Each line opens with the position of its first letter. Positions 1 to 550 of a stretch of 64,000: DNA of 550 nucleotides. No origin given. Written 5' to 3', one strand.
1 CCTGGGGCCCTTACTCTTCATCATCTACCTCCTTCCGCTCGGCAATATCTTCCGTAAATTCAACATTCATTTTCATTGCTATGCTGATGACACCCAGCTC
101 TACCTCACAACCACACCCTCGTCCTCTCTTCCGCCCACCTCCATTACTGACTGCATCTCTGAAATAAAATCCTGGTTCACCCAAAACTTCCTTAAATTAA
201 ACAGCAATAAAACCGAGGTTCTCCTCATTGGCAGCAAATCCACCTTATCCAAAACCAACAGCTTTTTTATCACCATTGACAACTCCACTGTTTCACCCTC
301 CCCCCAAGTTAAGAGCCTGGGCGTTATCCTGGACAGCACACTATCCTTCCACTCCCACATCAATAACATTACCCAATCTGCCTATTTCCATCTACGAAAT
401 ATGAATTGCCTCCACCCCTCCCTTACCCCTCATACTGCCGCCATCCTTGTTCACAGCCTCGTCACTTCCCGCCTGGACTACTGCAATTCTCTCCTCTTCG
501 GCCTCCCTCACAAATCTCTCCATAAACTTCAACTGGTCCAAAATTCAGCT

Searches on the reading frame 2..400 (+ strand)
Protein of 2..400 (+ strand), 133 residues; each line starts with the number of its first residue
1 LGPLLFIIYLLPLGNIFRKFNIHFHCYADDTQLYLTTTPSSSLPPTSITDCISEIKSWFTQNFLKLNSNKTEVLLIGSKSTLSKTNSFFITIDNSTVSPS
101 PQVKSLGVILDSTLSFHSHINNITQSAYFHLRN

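Call 76: search_protein_families(library=pfam, proteins=[window:2-400:+], max_evalue=0.01)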
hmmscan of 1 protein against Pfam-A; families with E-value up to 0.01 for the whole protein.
window:2-400:+ (133 aa): 1 family
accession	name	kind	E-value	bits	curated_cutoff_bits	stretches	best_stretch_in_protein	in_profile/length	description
PF00078.32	RVT_1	-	1.2e-10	41.9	29.6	1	1-109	125-204/205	Reverse transcriptase (RNA-dependent DNA polymerase)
